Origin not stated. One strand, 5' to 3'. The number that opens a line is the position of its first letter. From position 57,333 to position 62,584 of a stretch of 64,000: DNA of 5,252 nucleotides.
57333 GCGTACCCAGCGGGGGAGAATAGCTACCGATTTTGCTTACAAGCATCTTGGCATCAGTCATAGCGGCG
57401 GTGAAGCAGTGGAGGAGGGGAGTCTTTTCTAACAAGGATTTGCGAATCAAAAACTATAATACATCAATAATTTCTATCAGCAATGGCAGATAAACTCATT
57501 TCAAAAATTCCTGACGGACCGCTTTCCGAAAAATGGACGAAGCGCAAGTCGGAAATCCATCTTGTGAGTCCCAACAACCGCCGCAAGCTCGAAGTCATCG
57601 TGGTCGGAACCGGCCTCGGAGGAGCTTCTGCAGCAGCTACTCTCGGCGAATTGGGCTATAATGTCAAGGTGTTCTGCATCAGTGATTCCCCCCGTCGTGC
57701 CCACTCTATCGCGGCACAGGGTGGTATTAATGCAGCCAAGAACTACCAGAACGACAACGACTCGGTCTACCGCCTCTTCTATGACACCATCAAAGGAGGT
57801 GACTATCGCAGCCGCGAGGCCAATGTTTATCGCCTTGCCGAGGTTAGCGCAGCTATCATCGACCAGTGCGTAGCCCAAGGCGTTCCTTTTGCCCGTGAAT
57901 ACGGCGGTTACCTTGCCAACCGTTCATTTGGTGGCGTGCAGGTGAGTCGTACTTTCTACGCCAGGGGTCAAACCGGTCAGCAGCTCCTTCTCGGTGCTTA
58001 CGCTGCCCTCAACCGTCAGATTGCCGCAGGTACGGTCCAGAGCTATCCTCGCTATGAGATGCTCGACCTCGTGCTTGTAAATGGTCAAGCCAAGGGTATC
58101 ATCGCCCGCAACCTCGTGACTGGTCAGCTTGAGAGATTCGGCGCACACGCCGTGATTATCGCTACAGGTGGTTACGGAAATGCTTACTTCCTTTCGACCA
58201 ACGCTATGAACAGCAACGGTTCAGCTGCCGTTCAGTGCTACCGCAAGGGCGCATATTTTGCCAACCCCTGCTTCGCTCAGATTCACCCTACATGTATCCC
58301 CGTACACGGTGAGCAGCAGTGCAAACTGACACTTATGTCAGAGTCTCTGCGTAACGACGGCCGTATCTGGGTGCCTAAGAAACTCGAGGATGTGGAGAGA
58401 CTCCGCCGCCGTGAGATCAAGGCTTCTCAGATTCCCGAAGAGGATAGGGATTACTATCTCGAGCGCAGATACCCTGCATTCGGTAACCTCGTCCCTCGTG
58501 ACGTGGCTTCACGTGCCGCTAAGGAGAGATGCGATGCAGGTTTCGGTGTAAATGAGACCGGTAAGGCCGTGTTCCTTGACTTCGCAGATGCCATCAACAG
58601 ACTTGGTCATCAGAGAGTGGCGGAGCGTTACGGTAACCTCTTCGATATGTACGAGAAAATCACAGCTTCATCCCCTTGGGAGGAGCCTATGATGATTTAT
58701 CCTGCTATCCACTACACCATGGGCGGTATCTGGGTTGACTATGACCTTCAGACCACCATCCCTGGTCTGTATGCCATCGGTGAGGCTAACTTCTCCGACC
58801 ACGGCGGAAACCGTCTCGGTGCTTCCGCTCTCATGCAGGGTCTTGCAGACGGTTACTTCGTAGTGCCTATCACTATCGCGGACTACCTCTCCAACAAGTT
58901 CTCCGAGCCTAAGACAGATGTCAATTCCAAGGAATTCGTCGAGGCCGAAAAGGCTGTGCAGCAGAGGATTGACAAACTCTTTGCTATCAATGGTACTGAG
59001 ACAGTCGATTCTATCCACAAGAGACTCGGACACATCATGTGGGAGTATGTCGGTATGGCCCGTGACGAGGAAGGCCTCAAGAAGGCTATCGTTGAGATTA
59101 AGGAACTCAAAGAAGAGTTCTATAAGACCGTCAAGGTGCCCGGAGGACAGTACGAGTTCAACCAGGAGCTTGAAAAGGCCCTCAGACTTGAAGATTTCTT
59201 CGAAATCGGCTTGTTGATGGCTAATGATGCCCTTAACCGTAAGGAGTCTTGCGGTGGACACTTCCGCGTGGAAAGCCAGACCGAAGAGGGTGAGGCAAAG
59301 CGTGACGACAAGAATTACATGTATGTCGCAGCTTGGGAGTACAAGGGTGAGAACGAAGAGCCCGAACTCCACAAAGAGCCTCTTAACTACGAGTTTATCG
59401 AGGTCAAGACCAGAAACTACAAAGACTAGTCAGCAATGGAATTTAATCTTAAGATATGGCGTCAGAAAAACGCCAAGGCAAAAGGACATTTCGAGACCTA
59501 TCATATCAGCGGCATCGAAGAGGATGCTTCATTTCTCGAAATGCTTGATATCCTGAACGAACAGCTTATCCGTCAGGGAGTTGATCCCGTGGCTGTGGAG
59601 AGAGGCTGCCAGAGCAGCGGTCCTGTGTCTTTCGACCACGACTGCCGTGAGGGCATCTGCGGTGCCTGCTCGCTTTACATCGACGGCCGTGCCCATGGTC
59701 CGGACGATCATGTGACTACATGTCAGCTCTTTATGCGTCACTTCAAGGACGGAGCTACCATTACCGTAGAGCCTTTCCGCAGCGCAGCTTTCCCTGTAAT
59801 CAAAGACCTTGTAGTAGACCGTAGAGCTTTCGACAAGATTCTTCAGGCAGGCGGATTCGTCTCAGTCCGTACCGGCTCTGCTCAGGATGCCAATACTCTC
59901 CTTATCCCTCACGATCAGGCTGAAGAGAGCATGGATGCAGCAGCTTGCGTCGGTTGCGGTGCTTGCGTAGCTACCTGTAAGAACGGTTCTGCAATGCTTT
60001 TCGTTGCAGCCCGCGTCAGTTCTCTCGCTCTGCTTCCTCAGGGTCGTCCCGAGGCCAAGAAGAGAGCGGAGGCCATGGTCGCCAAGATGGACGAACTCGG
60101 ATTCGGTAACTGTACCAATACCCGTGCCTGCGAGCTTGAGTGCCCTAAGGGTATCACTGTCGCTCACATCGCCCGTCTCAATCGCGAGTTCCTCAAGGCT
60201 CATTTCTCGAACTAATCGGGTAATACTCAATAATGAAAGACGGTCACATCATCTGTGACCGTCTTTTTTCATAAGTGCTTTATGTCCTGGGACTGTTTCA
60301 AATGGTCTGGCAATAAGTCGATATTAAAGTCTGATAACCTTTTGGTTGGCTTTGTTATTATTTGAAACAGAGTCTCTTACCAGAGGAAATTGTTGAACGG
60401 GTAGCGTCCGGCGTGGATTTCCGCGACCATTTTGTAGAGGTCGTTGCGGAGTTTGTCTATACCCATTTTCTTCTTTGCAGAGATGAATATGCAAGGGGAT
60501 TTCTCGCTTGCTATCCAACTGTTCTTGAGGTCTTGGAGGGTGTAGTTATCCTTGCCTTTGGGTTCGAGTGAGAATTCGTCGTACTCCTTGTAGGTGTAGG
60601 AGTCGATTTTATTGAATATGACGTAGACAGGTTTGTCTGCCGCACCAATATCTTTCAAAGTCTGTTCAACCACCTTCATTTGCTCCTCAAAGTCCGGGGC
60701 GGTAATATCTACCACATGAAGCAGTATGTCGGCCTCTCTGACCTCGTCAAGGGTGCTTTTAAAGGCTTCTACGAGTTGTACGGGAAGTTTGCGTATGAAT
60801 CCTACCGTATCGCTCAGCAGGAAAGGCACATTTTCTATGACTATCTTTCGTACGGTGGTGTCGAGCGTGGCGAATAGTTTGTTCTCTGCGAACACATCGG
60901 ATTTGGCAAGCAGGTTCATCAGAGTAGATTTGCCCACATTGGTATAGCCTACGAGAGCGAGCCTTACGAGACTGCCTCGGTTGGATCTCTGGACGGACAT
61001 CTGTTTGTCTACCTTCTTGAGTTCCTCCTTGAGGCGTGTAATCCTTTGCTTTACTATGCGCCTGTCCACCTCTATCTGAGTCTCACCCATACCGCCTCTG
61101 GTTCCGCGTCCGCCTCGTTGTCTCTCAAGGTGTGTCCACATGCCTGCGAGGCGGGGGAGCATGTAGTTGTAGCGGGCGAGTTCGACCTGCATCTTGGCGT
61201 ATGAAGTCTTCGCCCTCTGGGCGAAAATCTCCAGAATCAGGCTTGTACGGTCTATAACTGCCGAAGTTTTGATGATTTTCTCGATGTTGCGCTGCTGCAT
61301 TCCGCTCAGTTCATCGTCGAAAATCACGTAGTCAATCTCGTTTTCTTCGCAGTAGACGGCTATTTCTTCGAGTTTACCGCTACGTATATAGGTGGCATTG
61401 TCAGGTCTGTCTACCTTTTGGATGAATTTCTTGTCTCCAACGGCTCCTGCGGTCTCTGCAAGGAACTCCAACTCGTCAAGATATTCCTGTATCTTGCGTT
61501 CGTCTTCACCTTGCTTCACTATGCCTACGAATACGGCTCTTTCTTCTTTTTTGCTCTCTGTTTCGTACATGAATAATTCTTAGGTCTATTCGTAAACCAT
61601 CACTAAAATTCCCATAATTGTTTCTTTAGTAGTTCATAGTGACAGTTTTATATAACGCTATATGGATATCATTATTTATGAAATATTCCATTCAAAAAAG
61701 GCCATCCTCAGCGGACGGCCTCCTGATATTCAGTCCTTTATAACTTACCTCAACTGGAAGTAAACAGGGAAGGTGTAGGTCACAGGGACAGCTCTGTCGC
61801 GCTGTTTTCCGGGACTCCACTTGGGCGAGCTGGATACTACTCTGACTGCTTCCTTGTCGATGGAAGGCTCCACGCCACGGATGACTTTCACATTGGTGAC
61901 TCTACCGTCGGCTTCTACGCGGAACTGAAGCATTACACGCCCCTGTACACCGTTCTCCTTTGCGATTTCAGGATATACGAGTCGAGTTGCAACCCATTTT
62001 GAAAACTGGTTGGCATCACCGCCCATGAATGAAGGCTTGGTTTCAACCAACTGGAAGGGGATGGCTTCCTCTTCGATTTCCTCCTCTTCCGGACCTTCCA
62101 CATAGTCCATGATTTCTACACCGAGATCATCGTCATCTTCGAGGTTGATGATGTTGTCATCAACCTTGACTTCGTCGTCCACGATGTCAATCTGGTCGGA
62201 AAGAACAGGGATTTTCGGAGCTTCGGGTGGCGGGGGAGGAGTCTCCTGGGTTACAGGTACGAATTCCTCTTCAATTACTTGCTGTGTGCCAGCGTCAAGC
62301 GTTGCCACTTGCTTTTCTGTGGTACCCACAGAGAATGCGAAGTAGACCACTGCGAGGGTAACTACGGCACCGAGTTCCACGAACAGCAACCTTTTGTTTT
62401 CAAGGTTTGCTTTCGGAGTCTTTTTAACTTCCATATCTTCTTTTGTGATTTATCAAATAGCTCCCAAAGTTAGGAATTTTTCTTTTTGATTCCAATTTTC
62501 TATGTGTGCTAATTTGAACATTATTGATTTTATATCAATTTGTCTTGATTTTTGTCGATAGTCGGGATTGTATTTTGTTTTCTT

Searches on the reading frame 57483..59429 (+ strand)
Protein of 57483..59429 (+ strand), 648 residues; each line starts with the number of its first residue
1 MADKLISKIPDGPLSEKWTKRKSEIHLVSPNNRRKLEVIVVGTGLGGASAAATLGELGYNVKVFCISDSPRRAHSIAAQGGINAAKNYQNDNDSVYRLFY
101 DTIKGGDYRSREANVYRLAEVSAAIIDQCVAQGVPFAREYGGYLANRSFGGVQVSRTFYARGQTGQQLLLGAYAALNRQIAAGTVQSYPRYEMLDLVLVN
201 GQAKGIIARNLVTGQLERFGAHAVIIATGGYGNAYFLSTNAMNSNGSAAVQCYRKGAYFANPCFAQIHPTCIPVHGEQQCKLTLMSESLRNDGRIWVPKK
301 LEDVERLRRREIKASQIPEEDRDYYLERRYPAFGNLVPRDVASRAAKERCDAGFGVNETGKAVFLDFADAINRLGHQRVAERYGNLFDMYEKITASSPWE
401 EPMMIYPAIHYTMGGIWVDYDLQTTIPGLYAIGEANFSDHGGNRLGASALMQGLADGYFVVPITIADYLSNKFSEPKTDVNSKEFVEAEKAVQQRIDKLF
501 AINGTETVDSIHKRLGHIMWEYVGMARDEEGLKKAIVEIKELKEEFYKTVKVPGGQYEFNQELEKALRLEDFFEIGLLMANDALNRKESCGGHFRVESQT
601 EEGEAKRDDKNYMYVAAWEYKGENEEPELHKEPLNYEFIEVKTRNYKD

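Call 7: search_protein_families(library=ncbifam, proteins=[window:57483-59429:+])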
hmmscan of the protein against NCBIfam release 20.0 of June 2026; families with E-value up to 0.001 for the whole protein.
window:57483-59429:+ (648 aa): 31 families (the best 25 are shown)
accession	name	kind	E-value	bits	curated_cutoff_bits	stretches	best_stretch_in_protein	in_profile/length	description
NF005749.0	PRK07573.1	subfamily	0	1153.2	866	1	4-647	5-641/641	fumarate reductase/succinate dehydrogenase flavoprotein subunit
TIGR01811.1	sdhA_Bsu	subfamily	5.7e-288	956.6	541.35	1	38-646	1-603/603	succinate dehydrogenase (quinone) flavoprotein subunit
NF006392.0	PRK08641.1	equivalog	5.3e-146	487.6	855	1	35-647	3-580/593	succinate dehydrogenase flavoprotein subunit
TIGR01812.1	sdhA_frdA_Gneg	subfamily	5.5e-109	365.2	567.3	1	38-646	2-568/568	succinate dehydrogenase or fumarate reductase, flavoprotein subunit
NF004724.0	PRK06069.1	subfamily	9e-87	291.6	826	1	35-634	5-565/577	succinate dehydrogenase/fumarate reductase flavoprotein subunit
NF006686.0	PRK09231.1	equivalog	5.6e-85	286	854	1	35-635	5-570/598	fumarate reductase (quinol) flavoprotein subunit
TIGR01816.1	sdhA_forward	equivalog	1.5e-82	277.6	727.35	1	35-637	2-575/584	succinate dehydrogenase flavoprotein subunit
TIGR01176.1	fum_red_Fp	equivalog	1.4e-78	264.9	932.7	1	37-616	5-550/580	fumarate reductase (quinol) flavoprotein subunit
NF006383.0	PRK08626.1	equivalog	2e-78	264.3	663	2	139-641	131-591/657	fumarate reductase flavoprotein subunit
NF004613.0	PRK05945.1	equivalog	8.6e-77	259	824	1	36-646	4-575/575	succinate dehydrogenase/fumarate reductase flavoprotein subunit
NF005037.0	PRK06452.1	equivalog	3.1e-72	244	862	1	36-614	6-536/566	succinate dehydrogenase flavoprotein subunit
NF004900.0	PRK06263.1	equivalog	1.6e-67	228.4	718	1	34-605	6-528/546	fumarate reductase (CoM/CoB) subunit TfrA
NF005866.0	PRK07803.1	equivalog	1.1e-65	222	819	1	32-604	5-574/631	fumarate reductase/succinate dehydrogenase flavoprotein subunit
TIGR00551.1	nadB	equivalog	1.4e-65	221.9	452.75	2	35-297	2-251/489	L-aspartate oxidase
NF042982.1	MFR_Fp_SdhA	equivalog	1.4e-59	202.1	1100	1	35-613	47-582/612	8-methylmenaquinol:fumarate reductase flavoprotein subunit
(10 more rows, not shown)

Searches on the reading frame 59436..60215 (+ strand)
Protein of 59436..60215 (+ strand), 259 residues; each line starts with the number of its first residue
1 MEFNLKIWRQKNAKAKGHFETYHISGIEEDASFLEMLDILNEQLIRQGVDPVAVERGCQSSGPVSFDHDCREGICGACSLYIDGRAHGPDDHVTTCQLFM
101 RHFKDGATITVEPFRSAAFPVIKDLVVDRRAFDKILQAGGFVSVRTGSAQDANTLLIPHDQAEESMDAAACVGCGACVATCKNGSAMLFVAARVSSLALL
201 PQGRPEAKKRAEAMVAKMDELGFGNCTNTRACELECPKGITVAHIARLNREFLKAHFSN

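Call 7: search_protein_families(library=ncbifam, proteins=[window:59436-60215:+])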
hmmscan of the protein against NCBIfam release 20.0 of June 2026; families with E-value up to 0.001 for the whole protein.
window:59436-60215:+ (259 aa): 16 families
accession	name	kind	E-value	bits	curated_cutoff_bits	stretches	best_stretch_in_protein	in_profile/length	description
NF005746.0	PRK07570.1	subfamily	1.3e-120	401.4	243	1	1-258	1-246/250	succinate dehydrogenase/fumarate reductase iron-sulfur subunit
NF006391.0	PRK08640.1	equivalog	1e-28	100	244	1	4-257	8-244/254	succinate dehydrogenase iron-sulfur subunit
TIGR00384.1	dhsB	subfamily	1.4e-22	80.2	88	1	60-243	39-215/222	succinate dehydrogenase and fumarate reductase iron-sulfur protein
NF009227.0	PRK12577.1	equivalog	1.3e-20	73.4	349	1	1-255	1-241/330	succinate dehydrogenase/fumarate reductase iron-sulfur subunit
NF004616.0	PRK05950.1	subfamily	3.1e-20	72.3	228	1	4-253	7-234/238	succinate dehydrogenase iron-sulfur subunit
NF004898.0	PRK06259.1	equivalog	1.5e-16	60.2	385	1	5-246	6-208/488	fumarate reductase (CoM/CoB) subunit TfrB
NF010071.0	PRK13552.1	equivalog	1.8e-16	60.2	264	1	63-254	50-237/241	fumarate reductase iron-sulfur subunit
NF009226.0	PRK12576.1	equivalog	6.6e-16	58.5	344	1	64-247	54-232/317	succinate dehydrogenase/fumarate reductase iron-sulfur subunit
NF009051.0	PRK12385.1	equivalog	1.3e-15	57.5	333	1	63-244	51-223/244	succinate dehydrogenase/fumarate reductase iron-sulfur subunit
NF009052.0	PRK12386.1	equivalog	4.1e-14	52.2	256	1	64-244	47-221/255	succinate dehydrogenase/fumarate reductase iron-sulfur subunit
NF042952.1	MFR_FeS_SdhB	equivalog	1.7e-09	37.1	600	1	65-248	46-227/320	8-methylmenaquinol:fumarate reductase iron-sulfur subunit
NF009225.0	PRK12575.1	subfamily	8e-09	35.3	443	1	63-245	49-222/235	succinate dehydrogenase/fumarate reductase iron-sulfur subunit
NF041891.1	hdrA_Methbact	equivalog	1.2e-06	27.1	1300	1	162-252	594-684/762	ferredoxin:CoB-CoM heterodisulfide reductase subunit HdrA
NF004545.0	PRK05888.3-1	equivalog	5.3e-05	22.9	229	1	169-242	66-125/154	NADH-quinone oxidoreductase subunit NuoI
NF008134.0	PRK10882.1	equivalog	5.9e-05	22.3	263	1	127-183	2-60/329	hydrogenase 2 operon protein HybA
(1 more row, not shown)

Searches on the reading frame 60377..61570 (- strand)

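Call 7: search_protein_families(library=ncbifam, proteins=[window:60377-61570:-])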
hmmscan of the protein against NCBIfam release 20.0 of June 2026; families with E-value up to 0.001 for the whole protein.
window:60377-61570:- (397 aa): 21 families
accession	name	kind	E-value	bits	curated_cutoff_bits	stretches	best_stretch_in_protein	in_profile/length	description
TIGR03156.1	GTP_HflX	equivalog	5.4e-125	417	216.75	1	11-380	1-349/351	GTPase HflX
NF008280.0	PRK11058.1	equivalog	5.1e-86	289.1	441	1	9-325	8-322/426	ribosome rescue GTPase HflX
TIGR03594.1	GTPase_EngA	equivalog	3.6e-20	72.4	306.7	1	182-384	158-348/432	ribosome biogenesis GTPase Der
NF000908.1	PRK00089.1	equivalog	4.5e-17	62.3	237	1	204-384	6-169/291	GTPase Era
NF003661.0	PRK05291.1-3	equivalog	1.2e-15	57.9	380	1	172-386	188-374/448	tRNA uridine-5-carboxymethylaminomethyl(34) synthesis GTPase MnmE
TIGR00450.1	mnmE_trmE_thdF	equivalog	7.2e-15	55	252.6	1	167-331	175-335/446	tRNA uridine-5-carboxymethylaminomethyl(34) synthesis GTPase MnmE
NF008956.1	PRK12299.1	equivalog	2.3e-13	49.8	300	1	200-383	157-326/327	GTPase ObgE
TIGR02729.1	Obg_CgtA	equivalog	9e-12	44.6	280.25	1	200-382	156-328/329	Obg family GTPase CgtA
TIGR00231.1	small_GTP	domain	9.7e-12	45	42.5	1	202-374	4-158/164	GTP-binding protein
TIGR03918.1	GTP_HydF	equivalog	1.2e-11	44.2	325.55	1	197-383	3-168/392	[FeFe] hydrogenase H-cluster maturation GTPase HydF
NF007071.0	PRK09518.1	equivalog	1e-10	40.8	953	1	182-325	429-568/706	bifunctional cytidylate kinase/GTPase Der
NF008955.0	PRK12297.1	equivalog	1.9e-10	40.2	406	1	200-386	158-332/429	GTPase ObgE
TIGR00436.1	era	equivalog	1.1e-09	38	116.25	1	203-380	2-161/270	GTPase Era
NF002828.0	PRK03003.1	equivalog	5.2e-09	35.2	631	1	184-324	197-336/477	ribosome biogenesis GTPase Der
TIGR03597.1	GTPase_YqeH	equivalog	8e-09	35.1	297.4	1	181-261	139-218/361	ribosome biogenesis GTPase YqeH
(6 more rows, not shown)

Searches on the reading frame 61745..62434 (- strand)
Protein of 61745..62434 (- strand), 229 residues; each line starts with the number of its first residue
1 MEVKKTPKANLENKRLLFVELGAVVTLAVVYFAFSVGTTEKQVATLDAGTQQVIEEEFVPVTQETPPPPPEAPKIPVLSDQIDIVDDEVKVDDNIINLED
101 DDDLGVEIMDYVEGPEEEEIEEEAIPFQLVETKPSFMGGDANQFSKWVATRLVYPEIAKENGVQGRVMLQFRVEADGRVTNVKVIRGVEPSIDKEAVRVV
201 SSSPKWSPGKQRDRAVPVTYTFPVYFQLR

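Call 57: find_encoding_contigs(protein=window:61745-62434:-, flank=10000, max_places=8)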
Protein window:61745-62434:- (229 aa): 12 contigs read that carry it; 8 places shown.
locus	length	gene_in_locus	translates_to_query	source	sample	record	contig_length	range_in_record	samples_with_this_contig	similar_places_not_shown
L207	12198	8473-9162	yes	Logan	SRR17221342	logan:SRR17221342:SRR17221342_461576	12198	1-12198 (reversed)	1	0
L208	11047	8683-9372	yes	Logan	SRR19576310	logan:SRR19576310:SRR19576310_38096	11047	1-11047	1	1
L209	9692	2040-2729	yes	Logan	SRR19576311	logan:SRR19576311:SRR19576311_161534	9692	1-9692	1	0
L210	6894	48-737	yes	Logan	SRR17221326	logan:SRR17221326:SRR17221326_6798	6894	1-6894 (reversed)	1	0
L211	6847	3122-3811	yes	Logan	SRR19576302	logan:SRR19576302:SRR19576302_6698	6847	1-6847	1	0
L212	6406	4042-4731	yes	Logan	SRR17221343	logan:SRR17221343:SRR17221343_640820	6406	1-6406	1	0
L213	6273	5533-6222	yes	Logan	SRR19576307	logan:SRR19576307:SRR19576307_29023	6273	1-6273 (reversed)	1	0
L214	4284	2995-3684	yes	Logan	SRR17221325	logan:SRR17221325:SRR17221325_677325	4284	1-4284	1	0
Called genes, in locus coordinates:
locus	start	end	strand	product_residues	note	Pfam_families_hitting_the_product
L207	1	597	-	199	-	?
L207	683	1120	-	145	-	PF01288:HPPK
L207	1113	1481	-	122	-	PF01883:FeS_assembly_P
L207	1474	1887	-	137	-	PF02657:SufE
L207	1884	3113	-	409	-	PF00266:Aminotran_5, PF01053:Cys_Met_Meta_PP (weak), PF01212:Beta_elim_lyase (weak), PF00155:Aminotran_1_2, PF01041:DegT_DnrJ_EryC1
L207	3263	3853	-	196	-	PF01330:RuvA_N, PF00633:HHH (faint), PF14520:HHH_5, PF07499:RuvA_C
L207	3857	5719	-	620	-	PF01134:GIDA, PF12831:FAD_oxidored (weak), PF21680:GIDA_C_1st, PF13932:SAM_GIDA_C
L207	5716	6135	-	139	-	PF02130:YbeY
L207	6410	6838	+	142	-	PF03479:PCC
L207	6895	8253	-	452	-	PF03553:Na_H_antiporter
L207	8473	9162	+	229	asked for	PF03544:TonB_C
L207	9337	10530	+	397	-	PF00009:GTP_EFTU (faint), PF13167:GTP-bdg_N, PF03193:RsgA_GTPase (faint), PF16360:GTP-bdg_M, PF01926:MMR_HSR1, PF02421:FeoB_N (weak)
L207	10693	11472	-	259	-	PF13085:Fer2_3, PF12838:Fer4_7, PF13183:Fer4_8, PF13237:Fer4_10 (weak)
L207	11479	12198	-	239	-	?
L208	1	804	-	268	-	?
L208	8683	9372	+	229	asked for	PF03544:TonB_C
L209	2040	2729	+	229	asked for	PF03544:TonB_C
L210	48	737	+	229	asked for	PF03544:TonB_C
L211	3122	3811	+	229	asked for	PF03544:TonB_C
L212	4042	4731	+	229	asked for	PF03544:TonB_C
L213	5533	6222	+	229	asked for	PF03544:TonB_C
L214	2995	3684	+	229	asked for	PF03544:TonB_C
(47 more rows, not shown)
